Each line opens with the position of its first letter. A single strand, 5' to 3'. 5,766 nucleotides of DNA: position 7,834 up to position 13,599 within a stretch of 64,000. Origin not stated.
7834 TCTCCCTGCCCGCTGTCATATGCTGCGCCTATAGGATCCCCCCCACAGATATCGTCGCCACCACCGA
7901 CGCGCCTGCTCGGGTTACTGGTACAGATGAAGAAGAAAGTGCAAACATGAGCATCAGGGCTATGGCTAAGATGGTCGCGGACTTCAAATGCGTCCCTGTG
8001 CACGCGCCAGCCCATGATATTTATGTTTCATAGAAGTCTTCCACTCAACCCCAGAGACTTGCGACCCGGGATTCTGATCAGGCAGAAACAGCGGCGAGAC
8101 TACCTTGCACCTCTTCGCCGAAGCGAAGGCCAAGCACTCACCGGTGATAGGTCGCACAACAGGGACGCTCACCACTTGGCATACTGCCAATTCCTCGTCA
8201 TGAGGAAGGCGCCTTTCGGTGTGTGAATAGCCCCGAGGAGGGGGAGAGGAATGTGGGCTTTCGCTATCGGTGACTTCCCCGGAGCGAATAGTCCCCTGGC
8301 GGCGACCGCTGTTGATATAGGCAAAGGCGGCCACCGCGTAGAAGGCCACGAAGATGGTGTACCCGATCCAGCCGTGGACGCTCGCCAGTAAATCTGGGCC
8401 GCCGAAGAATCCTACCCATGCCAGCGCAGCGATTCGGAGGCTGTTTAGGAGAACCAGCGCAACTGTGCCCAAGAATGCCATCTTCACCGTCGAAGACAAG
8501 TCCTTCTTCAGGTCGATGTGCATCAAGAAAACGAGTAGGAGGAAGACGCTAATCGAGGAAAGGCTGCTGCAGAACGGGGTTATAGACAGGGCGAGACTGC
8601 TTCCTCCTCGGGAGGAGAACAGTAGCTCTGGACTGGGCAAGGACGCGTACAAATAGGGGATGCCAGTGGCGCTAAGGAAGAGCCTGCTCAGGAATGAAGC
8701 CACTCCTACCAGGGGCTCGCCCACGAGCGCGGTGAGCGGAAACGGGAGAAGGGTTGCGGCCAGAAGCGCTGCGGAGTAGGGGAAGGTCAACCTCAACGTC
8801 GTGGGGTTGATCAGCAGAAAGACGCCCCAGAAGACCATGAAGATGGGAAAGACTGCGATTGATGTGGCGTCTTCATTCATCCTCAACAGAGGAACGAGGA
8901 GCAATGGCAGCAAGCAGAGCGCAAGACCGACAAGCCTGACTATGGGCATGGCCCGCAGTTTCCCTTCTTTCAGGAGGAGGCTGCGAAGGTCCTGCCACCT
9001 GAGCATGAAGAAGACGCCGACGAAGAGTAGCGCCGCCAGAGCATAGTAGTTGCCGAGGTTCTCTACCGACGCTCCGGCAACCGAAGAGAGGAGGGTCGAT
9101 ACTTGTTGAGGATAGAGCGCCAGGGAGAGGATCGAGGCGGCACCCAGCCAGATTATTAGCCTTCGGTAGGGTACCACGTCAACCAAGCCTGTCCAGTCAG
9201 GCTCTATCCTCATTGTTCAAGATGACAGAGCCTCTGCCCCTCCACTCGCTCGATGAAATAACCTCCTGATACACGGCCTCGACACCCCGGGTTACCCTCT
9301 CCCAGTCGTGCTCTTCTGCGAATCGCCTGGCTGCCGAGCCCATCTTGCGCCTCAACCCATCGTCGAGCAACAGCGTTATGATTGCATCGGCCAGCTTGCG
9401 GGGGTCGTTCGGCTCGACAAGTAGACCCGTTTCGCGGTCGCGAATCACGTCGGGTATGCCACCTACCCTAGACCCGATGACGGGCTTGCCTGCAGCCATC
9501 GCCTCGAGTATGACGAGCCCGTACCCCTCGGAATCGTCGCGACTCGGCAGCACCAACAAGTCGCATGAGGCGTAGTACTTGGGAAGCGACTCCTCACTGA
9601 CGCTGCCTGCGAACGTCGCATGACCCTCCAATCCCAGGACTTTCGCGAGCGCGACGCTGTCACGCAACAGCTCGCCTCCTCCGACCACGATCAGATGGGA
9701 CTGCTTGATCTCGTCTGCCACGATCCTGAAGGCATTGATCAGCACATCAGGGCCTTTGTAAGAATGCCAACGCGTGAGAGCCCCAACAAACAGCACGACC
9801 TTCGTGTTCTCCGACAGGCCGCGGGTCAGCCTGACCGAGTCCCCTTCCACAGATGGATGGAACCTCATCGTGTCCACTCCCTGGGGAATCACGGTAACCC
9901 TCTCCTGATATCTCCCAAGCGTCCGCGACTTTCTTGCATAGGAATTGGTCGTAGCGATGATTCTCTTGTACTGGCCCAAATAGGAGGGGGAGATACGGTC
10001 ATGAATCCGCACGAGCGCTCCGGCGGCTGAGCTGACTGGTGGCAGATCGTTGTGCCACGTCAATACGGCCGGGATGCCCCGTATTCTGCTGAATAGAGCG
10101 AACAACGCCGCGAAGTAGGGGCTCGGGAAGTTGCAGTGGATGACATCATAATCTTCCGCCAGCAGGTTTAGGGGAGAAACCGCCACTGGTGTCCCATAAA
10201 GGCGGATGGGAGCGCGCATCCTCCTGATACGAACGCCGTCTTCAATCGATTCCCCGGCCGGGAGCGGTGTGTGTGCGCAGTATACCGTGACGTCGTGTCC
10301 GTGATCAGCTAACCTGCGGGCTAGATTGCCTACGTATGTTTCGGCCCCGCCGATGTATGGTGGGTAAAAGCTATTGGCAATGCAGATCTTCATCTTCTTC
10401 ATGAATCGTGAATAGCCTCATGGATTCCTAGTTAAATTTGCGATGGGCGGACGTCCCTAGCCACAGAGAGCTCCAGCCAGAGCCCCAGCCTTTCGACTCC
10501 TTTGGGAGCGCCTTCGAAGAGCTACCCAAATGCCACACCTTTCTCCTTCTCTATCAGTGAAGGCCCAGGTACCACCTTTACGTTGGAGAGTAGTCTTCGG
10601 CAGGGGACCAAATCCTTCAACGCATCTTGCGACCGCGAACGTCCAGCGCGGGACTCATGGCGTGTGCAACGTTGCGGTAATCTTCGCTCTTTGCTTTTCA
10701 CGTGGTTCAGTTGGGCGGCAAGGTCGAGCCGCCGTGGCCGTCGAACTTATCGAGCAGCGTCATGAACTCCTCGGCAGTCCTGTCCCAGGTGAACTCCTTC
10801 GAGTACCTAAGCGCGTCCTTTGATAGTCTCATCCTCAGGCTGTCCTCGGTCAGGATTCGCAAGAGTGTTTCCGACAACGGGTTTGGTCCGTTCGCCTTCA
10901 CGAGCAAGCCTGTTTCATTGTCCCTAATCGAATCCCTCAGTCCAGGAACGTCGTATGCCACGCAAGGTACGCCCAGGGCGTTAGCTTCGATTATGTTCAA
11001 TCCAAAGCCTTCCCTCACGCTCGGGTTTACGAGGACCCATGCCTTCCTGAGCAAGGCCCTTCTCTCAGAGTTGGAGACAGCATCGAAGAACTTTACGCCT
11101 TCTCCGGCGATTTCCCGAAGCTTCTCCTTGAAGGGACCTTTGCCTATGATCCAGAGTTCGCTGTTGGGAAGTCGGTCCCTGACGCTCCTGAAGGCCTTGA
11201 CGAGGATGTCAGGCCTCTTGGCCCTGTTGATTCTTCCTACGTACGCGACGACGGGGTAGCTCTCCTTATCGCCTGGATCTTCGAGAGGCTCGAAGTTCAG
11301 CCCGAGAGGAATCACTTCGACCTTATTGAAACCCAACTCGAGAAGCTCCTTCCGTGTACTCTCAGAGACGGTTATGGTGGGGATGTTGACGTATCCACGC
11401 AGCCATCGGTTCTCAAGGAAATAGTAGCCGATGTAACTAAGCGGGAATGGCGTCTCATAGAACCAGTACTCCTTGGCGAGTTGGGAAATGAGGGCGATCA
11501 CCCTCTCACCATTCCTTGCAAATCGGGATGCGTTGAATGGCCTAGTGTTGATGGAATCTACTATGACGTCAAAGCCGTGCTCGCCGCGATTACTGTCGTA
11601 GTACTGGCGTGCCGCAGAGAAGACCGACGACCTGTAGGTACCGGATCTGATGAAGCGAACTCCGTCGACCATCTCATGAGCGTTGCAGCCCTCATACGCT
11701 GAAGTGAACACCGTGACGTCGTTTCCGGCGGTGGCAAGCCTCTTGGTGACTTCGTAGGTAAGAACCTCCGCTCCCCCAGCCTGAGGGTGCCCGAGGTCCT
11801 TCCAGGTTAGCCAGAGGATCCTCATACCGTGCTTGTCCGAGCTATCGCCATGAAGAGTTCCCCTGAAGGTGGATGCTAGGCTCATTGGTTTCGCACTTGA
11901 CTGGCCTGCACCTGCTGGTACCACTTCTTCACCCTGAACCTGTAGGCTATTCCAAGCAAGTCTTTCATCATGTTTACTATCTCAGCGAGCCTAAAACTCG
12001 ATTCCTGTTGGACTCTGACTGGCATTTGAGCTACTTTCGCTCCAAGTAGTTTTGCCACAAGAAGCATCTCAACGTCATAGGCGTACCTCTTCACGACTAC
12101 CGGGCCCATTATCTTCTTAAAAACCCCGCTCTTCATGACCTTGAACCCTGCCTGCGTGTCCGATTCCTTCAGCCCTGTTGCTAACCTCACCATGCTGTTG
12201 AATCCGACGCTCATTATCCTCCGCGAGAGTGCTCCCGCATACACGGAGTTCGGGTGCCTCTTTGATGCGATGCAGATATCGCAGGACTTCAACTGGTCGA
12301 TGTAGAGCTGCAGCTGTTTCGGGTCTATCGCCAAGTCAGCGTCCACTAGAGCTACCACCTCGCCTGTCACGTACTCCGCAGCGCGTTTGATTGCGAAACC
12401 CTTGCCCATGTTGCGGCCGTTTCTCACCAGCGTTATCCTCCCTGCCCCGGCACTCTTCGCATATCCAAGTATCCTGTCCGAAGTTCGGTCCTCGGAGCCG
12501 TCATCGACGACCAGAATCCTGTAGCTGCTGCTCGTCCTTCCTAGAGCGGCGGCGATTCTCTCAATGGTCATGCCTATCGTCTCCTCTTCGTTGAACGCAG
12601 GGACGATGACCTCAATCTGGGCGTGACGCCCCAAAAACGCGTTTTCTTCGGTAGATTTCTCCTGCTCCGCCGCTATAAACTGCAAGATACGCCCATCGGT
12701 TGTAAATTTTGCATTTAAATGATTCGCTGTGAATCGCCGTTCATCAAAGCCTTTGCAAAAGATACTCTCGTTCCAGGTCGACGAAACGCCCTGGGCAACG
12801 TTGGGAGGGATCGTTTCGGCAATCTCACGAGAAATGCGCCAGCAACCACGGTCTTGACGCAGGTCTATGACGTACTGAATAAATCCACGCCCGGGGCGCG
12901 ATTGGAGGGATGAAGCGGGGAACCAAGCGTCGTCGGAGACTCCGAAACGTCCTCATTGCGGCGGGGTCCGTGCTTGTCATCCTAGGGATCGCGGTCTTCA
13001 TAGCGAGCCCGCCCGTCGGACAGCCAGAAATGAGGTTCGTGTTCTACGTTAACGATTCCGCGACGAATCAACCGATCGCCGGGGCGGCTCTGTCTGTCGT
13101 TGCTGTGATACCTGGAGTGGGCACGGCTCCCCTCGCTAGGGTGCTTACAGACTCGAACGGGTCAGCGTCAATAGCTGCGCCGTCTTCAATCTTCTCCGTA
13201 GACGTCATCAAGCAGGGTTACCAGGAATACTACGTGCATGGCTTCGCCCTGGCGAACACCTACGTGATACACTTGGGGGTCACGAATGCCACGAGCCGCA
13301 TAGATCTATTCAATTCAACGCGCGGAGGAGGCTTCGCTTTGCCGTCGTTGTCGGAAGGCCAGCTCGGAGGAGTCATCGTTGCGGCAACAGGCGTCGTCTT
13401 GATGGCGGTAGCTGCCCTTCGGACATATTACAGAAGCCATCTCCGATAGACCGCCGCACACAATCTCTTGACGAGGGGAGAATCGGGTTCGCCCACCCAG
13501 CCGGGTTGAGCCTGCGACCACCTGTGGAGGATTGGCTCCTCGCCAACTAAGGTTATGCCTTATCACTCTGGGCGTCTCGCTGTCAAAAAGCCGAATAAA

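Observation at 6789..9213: Archaeosortase translationally coupled to a YVTN surface protein with a non-PGF C-terminal signal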

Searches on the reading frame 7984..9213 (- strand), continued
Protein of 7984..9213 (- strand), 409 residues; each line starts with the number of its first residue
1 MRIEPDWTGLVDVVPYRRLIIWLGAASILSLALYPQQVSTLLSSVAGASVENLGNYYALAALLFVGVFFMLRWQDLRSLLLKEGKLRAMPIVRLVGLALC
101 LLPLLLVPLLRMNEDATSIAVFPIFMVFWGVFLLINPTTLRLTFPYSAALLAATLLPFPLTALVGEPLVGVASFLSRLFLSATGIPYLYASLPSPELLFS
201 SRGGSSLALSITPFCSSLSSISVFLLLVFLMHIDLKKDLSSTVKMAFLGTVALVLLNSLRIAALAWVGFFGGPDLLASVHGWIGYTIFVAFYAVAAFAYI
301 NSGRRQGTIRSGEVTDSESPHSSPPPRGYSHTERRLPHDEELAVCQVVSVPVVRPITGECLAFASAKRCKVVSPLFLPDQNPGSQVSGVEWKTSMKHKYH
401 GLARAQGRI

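Call 56: search_protein_representatives(alignment_id=A2)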
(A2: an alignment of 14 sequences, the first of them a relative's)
Query: 14 sequences, 300 profile positions. Proteins with E-value up to 0.001 (for the whole library): 98; up to 1e-10: 43; up to 1e-30: 24. The best 98 are listed.
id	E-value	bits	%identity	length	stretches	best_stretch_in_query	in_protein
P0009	1.8e-154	529.7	-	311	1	1-299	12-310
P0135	2.4e-78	279.7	-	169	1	132-299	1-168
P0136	5.6e-77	275.2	-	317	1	7-296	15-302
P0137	5.0e-66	239.3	-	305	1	7-294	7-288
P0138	5.7e-63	229.3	-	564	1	6-293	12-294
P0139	6.6e-54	199.5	-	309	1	8-292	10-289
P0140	1.4e-53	198.4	-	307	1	7-297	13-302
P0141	9.3e-52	192.4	-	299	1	11-291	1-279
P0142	2.0e-49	184.8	-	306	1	3-298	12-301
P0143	6.2e-44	166.8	-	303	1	23-297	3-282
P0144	2.2e-43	165.0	-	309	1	4-293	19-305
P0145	5.1e-43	163.7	-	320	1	6-298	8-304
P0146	4.8e-42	160.6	-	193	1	115-297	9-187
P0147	1.8e-41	158.6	-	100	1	201-299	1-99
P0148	8.9e-41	156.4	-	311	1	6-297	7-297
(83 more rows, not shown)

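Call 58: search_protein_families(library=ncbifam, alignment_id=A5, max_evalue=0.00001)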
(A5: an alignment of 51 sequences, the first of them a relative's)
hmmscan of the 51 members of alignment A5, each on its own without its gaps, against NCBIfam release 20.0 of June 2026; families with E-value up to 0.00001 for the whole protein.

A. member 1, P0001 (409 aa): 1 family
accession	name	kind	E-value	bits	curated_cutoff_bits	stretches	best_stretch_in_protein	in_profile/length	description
TIGR04178.1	exo_archaeo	signature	1.3e-09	38.2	23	1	210-298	2-90/97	exosortase/archaeosortase family protein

B. families by the number of members that match (of 51 scanned): 71 families (the first 25 are shown)
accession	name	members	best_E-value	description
TIGR04178.1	exo_archaeo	48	1.4e-19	exosortase/archaeosortase family protein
TIGR03762.1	archaeo_artC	40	1.1e-16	archaeosortase C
TIGR02602.1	8TM_EpsH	21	1.8e-26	exosortase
TIGR03110.1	exosort_Gpos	16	4.5e-10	exosortase family protein XrtG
NF035943.2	exosort_XrtV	9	2e-23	exosortase V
TIGR03109.2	exosort_XrtA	6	4.5e-29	exosortase A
NF012138.0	exosort_XrtR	6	1.4e-08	exosortase R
NF046081.1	exosort_XrtX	6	1.9e-08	exosortase X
NF033464.1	cyanoexo_CrtC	5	1.7e-06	cyanoexosortase C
NF038142.1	exosort_XrtW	3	2.6e-26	exosortase W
TIGR03113.1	exosort_XrtB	3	1.9e-14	exosortase B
TIGR04124.1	archaeo_artE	3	2.7e-06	archaeosortase family protein ArtE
TIGR04152.1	exosort_VPLPA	2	3.5e-27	VPLPA-CTERM-specific exosortase XrtD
TIGR04151.1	exosort_VPDSG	2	6e-17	VPDSG-CTERM-specific exosortase XrtC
NF041647.1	ABC_perm_CPBP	2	3.6e-13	ABC transporter permease subunit/CPBP intramembrane protease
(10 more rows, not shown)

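Call 71: predict_structure(alignment_id=A5)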
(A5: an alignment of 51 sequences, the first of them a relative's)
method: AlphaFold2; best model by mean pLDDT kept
length: 409 residues; sequences in the alignment: 51
mean_pLDDT: 80.1   pTM: 0.74
mean pLDDT of the five models: 80.1, 78.9, 78.8, 78.7, 78.5
residues with pLDDT >= 90: 258; 70-90: 31; 50-70: 34; < 50: 86
segments of 3 or more residues with pLDDT < 50: 1-3, 328-409
pLDDT, mean of each block of 10 residues (from residue 1): 52 81 97 97 90 83 96 94 84 98 94 89 97 96 97 95 96 97 97 93 98 93 98 96 97 98 98 96 94 97 68 61 50 43 38 36 31 33 42 45 43
secondary structure, 60 per line:
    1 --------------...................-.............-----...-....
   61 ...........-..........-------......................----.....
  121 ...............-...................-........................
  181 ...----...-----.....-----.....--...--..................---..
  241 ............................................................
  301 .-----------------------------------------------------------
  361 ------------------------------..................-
elements in order: H15-33 H35-47 H57-71 H73-82 H90-111 H116-135 H137-155 H157-183 E188-190 E196-200 E206-210 H218-235 H239-301 H391-408

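Call 73: fold_search(model_id=the predicted structure, library=pdb)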
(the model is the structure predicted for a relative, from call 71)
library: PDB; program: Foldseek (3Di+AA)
matches with E <= 10: 85; with E <= 0.001: 0
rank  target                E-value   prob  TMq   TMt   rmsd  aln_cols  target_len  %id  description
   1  9jjo_A                1.4e+00  0.07  0.14  0.08  16.5       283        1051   13  putative MgE1P-ADP of human TMEM94 (released 2025-06-11)
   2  6nc7_A                1.9e+00  0.04  0.12  0.11  22.4       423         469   11  Lipid II flippase MurJ, inward open conformation (released 2019-04-17)
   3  3lyv_D                2.2e+00  0.57  0.07  0.47   5.1        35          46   14  Crystal structure of a domain of ribosome-associated factor Y from streptococcus pyogenes serotype M6. Northeast Struc (released 2010-05-26)
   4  9c3c_n                2.2e+00  0.06  0.10  0.19  16.7       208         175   15  Cryo-EM structure of native dystrophin-glycoprotein complex (DGC) (released 2024-10-23)
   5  7mbx_R                2.3e+00  0.05  0.14  0.17  22.6       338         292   12  Human Cholecystokinin 1 receptor (CCK1R) Gs complex (released 2021-05-26)
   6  5vov_F                2.7e+00  0.06  0.11  0.20  12.9       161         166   13  Structure of AMPA receptor-TARP complex (released 2017-07-12)
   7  3s90_B                3.1e+00  0.06  0.15  0.21  22.8       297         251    9  Human vinculin head domain Vh1 (residues 1-252) in complex with murine talin (VBS33; residues 1512-1546) (released 2011-06-22)
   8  8jun_A                3.2e+00  0.05  0.16  0.11  20.8       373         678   11  Cryo-EM structure of SIDT1 E555Q mutant (released 2023-11-15)
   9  9mt8_A                3.9e+00  0.04  0.15  0.10  24.8       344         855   11  Cryo-EM structure of the human TRPM4 channel in a calcium bound putative desensitized state (released 2025-10-29)
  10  8iuf_N5               3.9e+00  0.03  0.12  0.10  17.7       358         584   11  Cryo-EM structure of Euglena gracilis super-complex I+III2+IV, composite (released 2024-02-28)
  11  9k93                  4.0e+00  0.04  0.15  0.21  21.7       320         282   12  Cryo-EM structure of human signal peptide peptidase like 2A (SPPL2a) in complex with L685,458 (released 2025-10-29)
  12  7xk8_R                4.0e+00  0.02  0.12  0.15  22.3       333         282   14  Cryo-EM structure of the Neuromedin U receptor 2 (NMUR2) in complex with G Protein and its endogeneous Peptide-Agonist (released 2023-02-22)
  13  9qqt_B                4.2e+00  0.05  0.12  0.12  19.2       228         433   14  Methyl-coenzyme M reductase of ANME-2d Candidatus Methanoperedens Vercelli Strain 1 from a bioreactor enrichment cultu (released 2025-07-23)
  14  7p3r_A                4.2e+00  0.01  0.08  0.10  39.2       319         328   11  Helical structure of the toxin MakA from Vibrio cholera (released 2022-02-23)
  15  6jsx_A                4.4e+00  0.15  0.08  0.32   3.3        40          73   12  Structure of a flagellin protein, HpFlaG (released 2020-04-08)
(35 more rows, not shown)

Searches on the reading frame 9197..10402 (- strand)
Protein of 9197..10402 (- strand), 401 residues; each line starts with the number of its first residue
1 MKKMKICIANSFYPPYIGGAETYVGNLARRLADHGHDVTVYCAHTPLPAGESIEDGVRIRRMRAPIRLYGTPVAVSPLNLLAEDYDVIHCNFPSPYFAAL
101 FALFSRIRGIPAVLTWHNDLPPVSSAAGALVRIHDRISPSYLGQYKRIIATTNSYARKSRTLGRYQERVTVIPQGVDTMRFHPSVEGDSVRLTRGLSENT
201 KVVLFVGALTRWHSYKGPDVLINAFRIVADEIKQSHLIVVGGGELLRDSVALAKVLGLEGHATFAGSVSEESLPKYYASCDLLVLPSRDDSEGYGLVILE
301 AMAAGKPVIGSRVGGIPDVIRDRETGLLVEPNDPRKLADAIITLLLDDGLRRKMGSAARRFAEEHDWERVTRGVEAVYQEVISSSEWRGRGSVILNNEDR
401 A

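Call 51: search_protein_families(library=pfam, proteins=[window:9197-10402:-], max_evalue=0.001)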
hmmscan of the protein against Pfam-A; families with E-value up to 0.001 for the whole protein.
window:9197-10402:- (401 aa): 7 families
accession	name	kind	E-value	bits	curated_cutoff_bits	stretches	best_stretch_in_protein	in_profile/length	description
PF00534.26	Glycos_transf_1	-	1.6e-43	148.6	26.4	1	196-360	11-171/172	Glycosyl transferases group 1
PF13692.12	Glyco_trans_1_4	-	1e-40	139.7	27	1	201-347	2-142/142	Glycosyl transferases group 1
PF13439.12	Glyco_transf_4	-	1.1e-28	100.9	28.5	1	17-179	1-169/170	Glycosyltransferase Family 4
PF13579.12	Glyco_trans_4_4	-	3.9e-24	86.2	29.7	1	18-175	1-158/158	Glycosyl transferase 4-like domain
PF20706.3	GT4-conflict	-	2e-11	43.9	26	1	167-372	163-383/385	Family 4 Glycosyltransferase in conflict systems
PF13524.12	Glyco_trans_1_2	-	3.4e-09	37.2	25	1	261-371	28-139/144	Glycosyl transferase-like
PF13477.12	Glyco_trans_4_2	-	1.5e-05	25.6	23.4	1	20-117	9-107/139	Glycosyl transferase 4-like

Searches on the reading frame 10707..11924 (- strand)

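Call 51: search_protein_families(library=pfam, proteins=[window:10707-11924:-], max_evalue=0.001)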
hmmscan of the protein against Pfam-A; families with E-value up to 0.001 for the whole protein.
window:10707-11924:- (405 aa): 6 families
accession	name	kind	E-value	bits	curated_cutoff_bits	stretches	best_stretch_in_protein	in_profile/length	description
PF00534.26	Glycos_transf_1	-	4.8e-34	117.8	26.4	1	218-371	10-169/172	Glycosyl transferases group 1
PF13692.12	Glyco_trans_1_4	-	2.2e-30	106.2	27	1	224-359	2-141/142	Glycosyl transferases group 1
PF20706.3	GT4-conflict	-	7.9e-14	51.9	26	1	188-336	159-323/385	Family 4 Glycosyltransferase in conflict systems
PF13439.12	Glyco_transf_4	-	3.4e-11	43.9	28.5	1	50-210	2-167/170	Glycosyltransferase Family 4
PF13579.12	Glyco_trans_4_4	-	5.1e-07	30.6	29.7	1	50-208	1-158/158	Glycosyl transferase 4-like domain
PF13524.12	Glyco_trans_1_2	-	0.00059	20.2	25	0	246-388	7-143/144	Glycosyl transferase-like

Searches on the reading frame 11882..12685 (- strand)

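Call 51: search_protein_families(library=pfam, proteins=[window:11882-12685:-], max_evalue=0.001)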
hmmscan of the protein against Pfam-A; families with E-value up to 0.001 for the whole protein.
window:11882-12685:- (267 aa): 2 families
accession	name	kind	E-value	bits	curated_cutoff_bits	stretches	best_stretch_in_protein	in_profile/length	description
PF00535.33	Glycos_transf_2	-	1.6e-26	93.7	23.3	1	26-192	2-167/168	Glycosyl transferase family 2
PF13641.12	Glyco_tranf_2_3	-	1.3e-11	45.4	27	1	24-133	3-112/230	Glycosyltransferase like family 2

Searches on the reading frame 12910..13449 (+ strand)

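Call 51: search_protein_families(library=pfam, proteins=[window:12910-13449:+], max_evalue=0.001)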
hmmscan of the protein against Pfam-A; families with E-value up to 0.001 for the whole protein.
window:12910-13449:+ (179 aa): 1 family
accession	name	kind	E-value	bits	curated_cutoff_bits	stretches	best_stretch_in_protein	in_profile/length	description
PF13620.12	CarboxypepD_reg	-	0.0003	21.5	32.3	1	47-115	6-70/82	Carboxypeptidase regulatory-like domain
